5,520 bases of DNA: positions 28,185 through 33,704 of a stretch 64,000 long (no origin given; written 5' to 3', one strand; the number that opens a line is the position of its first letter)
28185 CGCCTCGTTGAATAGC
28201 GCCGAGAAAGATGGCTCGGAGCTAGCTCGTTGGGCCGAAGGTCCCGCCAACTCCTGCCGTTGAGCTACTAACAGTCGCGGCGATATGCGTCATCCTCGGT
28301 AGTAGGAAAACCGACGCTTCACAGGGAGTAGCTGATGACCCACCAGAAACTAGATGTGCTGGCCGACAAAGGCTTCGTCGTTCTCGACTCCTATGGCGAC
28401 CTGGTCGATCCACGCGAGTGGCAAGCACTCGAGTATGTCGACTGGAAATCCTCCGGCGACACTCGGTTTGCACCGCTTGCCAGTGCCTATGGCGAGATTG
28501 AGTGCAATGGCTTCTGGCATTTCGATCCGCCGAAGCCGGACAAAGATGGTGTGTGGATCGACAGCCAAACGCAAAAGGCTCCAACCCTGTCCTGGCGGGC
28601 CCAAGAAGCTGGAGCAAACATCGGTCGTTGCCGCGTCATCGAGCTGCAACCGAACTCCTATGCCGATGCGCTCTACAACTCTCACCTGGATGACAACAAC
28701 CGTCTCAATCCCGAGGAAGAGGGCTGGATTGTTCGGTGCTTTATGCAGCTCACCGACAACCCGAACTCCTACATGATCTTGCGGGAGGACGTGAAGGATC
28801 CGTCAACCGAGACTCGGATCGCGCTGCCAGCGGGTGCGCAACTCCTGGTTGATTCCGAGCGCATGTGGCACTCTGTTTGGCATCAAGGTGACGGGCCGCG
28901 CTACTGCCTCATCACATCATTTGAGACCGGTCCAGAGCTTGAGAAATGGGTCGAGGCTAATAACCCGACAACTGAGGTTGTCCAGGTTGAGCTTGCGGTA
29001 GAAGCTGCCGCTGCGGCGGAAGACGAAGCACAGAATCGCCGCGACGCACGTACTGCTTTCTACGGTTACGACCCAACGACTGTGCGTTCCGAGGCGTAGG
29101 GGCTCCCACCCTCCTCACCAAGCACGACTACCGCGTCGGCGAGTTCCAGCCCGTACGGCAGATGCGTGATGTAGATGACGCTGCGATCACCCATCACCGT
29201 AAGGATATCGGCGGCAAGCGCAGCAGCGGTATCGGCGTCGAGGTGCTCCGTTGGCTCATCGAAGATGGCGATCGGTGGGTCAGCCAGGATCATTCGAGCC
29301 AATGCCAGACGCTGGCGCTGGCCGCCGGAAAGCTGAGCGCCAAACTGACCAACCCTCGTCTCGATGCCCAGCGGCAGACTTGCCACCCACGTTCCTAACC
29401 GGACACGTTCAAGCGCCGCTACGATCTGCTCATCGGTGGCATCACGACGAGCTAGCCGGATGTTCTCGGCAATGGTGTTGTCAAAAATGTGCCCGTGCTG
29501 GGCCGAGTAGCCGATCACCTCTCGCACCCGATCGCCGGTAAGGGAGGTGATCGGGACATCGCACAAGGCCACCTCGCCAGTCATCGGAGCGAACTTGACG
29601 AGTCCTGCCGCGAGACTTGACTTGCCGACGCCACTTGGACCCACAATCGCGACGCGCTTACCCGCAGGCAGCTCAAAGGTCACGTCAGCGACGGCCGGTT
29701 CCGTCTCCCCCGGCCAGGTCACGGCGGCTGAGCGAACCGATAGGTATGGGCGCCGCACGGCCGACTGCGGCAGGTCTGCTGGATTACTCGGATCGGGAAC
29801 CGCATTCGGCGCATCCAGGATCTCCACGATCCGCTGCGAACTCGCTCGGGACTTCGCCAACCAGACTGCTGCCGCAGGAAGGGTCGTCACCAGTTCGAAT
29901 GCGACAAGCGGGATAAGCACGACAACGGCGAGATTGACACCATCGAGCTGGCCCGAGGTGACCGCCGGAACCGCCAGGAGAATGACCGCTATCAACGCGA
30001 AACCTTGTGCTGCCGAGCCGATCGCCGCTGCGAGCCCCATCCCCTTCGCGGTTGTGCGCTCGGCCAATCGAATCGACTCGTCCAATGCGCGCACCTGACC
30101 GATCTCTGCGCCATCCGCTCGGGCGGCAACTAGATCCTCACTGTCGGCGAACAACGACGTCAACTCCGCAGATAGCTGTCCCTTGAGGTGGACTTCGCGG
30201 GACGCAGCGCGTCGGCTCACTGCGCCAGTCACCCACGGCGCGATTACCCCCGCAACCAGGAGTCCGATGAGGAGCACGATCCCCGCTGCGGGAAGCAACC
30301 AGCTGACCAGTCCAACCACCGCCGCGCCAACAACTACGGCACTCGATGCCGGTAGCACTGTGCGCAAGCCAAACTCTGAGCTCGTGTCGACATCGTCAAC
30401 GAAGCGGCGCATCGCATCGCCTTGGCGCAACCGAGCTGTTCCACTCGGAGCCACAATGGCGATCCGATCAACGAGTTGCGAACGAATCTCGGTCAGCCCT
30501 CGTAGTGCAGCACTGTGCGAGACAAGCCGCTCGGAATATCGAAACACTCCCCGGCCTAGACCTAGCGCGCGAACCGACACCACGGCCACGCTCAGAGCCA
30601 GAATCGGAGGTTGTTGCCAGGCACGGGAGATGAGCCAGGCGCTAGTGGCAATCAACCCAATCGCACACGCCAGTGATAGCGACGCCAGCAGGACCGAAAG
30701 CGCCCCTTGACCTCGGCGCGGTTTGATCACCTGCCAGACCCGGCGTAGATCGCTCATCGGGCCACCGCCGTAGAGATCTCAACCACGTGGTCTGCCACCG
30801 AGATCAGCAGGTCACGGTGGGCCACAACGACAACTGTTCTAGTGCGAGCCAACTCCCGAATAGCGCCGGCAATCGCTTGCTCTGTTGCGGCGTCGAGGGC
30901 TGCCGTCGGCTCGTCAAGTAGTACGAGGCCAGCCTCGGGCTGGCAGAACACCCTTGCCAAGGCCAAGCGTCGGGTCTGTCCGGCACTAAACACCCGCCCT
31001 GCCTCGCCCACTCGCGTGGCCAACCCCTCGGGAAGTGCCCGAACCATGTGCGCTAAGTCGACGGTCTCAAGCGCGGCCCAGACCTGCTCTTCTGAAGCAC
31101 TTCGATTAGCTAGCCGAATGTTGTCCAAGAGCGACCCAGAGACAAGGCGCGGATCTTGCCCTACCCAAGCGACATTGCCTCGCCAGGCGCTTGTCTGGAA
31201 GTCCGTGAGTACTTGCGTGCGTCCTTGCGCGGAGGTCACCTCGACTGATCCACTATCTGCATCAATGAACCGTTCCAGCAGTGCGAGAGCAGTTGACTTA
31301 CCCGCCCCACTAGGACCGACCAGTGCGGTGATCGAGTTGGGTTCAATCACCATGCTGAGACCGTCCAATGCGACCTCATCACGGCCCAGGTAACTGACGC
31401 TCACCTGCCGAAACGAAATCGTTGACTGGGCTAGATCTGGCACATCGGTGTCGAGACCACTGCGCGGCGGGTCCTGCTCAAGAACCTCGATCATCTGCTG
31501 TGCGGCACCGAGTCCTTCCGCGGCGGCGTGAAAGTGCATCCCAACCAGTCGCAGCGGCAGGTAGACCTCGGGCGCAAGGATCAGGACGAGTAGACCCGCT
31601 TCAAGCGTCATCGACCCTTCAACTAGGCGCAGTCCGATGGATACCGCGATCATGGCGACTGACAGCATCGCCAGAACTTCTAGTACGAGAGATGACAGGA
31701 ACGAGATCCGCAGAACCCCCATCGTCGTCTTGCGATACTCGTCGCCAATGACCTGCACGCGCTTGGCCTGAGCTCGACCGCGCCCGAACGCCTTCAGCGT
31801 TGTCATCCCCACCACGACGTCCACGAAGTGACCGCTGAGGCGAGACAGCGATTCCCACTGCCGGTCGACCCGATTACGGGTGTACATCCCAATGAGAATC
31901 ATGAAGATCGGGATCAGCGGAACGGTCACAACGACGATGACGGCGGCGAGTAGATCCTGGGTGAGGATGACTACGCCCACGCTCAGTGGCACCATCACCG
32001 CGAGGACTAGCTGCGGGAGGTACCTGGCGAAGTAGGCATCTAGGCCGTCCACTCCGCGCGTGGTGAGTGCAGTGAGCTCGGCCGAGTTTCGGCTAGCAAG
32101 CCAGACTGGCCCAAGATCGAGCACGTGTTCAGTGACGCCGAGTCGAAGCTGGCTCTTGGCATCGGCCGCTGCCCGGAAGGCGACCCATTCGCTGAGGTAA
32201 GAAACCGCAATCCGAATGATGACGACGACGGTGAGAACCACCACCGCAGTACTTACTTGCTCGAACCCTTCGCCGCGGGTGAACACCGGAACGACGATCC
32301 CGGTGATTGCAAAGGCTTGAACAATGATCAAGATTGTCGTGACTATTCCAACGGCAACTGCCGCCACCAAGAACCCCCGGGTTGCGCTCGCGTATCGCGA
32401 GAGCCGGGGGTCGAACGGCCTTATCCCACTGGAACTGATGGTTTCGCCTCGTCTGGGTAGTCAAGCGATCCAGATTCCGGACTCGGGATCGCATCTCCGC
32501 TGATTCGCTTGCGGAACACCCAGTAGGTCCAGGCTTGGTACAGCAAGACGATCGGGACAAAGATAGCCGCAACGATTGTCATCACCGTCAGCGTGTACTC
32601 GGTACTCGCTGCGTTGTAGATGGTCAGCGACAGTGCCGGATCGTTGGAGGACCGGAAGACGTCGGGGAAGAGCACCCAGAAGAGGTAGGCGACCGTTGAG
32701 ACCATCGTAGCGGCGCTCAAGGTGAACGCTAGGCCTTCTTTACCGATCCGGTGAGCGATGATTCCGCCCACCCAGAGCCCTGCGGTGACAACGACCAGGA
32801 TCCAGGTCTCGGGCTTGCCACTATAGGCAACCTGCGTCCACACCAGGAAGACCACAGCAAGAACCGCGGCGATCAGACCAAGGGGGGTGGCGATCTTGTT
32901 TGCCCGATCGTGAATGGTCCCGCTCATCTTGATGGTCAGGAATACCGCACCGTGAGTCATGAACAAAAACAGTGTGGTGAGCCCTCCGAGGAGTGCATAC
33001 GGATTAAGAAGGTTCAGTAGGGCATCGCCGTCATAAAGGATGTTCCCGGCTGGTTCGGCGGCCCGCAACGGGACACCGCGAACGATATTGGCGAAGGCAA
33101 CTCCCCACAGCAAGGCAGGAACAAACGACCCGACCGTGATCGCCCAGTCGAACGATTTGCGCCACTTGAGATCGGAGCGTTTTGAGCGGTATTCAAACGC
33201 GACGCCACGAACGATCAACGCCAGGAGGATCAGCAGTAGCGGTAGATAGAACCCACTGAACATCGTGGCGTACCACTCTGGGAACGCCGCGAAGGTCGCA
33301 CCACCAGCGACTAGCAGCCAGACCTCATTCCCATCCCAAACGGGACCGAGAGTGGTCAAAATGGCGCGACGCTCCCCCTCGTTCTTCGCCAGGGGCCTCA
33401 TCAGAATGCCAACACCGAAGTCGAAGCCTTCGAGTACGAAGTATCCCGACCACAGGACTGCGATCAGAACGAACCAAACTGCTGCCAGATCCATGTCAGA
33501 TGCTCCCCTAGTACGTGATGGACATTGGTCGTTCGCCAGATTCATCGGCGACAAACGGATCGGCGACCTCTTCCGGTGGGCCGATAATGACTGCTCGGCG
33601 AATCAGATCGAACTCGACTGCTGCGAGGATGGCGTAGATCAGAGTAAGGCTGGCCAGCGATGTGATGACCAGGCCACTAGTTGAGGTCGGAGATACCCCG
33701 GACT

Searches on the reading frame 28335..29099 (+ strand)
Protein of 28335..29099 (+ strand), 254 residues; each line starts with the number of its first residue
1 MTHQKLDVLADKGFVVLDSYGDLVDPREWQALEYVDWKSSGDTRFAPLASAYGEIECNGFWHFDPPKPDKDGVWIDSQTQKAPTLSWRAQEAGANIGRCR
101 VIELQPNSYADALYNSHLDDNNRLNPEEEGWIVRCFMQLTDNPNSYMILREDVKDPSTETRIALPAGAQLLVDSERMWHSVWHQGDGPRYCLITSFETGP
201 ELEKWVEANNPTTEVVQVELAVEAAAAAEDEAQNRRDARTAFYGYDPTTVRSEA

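Call 4: search_protein_families(library=pfam, proteins=[window:28335-29099:+], max_evalue=0.01)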
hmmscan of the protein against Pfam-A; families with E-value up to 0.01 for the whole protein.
window:28335-29099:+ (254 aa): 1 family
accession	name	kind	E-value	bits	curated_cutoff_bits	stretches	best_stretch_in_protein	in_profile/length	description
PF05118.21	Asp_Arg_Hydrox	-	0.0031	17.8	22.6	1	131-197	98-155/157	Aspartyl/Asparaginyl beta-hydroxylase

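Call 38: search_protein_families(library=ncbifam, proteins=[window:28335-29096:+], max_evalue=0.01)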
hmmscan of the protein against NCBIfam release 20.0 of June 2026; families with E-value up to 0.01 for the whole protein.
window:28335-29096:+ (254 aa): 0 families

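Call 90: search_solved_structures(query=window:28335-29096:+, max_evalue=1)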
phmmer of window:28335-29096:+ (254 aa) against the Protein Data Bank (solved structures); distinct sequences matched with E-value up to 1: 1.
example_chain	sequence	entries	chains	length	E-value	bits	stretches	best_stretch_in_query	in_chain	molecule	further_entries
8ti8_A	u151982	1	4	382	0.23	14.1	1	98-217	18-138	Shedu protein SduA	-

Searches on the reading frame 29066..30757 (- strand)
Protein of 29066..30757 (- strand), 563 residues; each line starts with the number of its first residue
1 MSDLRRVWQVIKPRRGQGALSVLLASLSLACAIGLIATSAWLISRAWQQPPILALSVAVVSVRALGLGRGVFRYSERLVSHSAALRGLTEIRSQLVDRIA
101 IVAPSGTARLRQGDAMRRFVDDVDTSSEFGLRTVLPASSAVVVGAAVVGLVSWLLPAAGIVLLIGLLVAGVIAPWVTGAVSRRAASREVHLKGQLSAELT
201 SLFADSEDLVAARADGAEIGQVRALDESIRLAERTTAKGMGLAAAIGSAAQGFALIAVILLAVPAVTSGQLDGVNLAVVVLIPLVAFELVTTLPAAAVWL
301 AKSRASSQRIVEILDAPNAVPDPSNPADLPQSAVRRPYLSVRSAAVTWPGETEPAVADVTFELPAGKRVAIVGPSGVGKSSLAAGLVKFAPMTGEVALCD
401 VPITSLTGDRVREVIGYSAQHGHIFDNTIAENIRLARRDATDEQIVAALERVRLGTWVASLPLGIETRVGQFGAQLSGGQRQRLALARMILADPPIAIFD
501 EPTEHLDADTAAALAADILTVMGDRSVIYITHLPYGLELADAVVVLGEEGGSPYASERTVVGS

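Call 4: search_protein_families(library=pfam, proteins=[window:29066-30757:-], max_evalue=0.01)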
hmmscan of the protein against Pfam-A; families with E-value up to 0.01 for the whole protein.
window:29066-30757:- (563 aa): 8 families
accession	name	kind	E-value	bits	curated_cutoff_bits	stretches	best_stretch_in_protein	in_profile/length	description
PF00005.33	ABC_tran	-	1.7e-25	90.7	25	1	357-503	2-136/137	ABC transporter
PF02463.25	SMC_N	-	0.00017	21.5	40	0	434-544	112-209/220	RecF/RecN/SMC N terminal domain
PF13191.12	AAA_16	-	0.00068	20.6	32.6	1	369-516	27-154/167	AAA ATPase domain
PF00664.28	ABC_membrane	-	0.0021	18.2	28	1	54-183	39-172/274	ABC transporter transmembrane region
PF13304.12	AAA_21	-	0.0024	18.4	27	0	475-535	237-301/304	AAA domain, putative AbiEii toxin, Type IV TA system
PF20703.3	nSTAND1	-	0.0025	17.9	27.1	1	358-388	25-56/379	Novel STAND NTPase 1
PF00006.31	ATP-synt_ab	-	0.0045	17.1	29.5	1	357-415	5-57/213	ATP synthase alpha/beta family, nucleotide-binding domain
PF03193.22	RsgA_GTPase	-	0.0059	16.9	30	0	353-387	94-127/174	RsgA GTPase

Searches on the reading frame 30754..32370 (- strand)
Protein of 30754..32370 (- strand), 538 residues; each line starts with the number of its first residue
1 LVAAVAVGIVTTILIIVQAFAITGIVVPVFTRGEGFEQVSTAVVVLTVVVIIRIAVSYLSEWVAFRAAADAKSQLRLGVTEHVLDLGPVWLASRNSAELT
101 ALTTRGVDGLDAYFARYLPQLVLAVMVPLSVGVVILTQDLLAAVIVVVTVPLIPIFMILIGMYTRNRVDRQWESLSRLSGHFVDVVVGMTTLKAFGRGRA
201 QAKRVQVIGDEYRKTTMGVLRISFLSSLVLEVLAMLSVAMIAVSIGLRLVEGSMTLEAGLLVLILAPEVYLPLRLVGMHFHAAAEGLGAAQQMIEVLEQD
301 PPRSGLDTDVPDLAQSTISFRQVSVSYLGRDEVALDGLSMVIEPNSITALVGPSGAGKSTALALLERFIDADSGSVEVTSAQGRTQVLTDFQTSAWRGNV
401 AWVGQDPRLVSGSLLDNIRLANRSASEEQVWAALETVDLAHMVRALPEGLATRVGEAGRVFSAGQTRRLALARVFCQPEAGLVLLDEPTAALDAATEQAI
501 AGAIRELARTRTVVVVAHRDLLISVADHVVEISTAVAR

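Call 4: search_protein_families(library=pfam, proteins=[window:30754-32370:-], max_evalue=0.01)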
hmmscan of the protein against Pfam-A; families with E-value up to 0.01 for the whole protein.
window:30754-32370:- (538 aa): 9 families
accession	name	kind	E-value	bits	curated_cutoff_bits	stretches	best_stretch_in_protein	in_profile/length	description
PF00664.28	ABC_membrane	-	5e-29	102.3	28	1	8-258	8-259/274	ABC transporter transmembrane region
PF00005.33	ABC_tran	-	1.9e-23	84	25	1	335-490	1-137/137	ABC transporter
PF13304.12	AAA_21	-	6.3e-08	33.5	27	1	347-376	1-30/304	AAA domain, putative AbiEii toxin, Type IV TA system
PF02463.25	SMC_N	-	1.2e-07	31.8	40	1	346-534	25-213/220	RecF/RecN/SMC N terminal domain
PF13604.12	AAA_30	-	0.00023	21.4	27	1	343-385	16-58/191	AAA domain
PF13401.12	AAA_22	-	0.0013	19.4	27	1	345-390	5-53/130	AAA domain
PF13555.12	AAA_29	-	0.0013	18.9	27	1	336-362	13-39/61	P-loop containing region of AAA domain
PF03193.22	RsgA_GTPase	-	0.0015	18.8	30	1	333-384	95-145/174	RsgA GTPase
PF13191.12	AAA_16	-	0.0095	16.9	32.6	0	346-515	25-166/167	AAA ATPase domain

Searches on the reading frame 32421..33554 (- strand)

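Call 41: search_protein_families(library=pfam, proteins=[window:32421-33554:-], max_evalue=0.0001)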
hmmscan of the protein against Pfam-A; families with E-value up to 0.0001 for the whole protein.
window:32421-33554:- (377 aa): 1 family
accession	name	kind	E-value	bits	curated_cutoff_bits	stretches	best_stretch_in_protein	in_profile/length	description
PF02322.20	Cyt_bd_oxida_II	-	8.5e-109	364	35.6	1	24-347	2-302/302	Cytochrome bd terminal oxidase subunit II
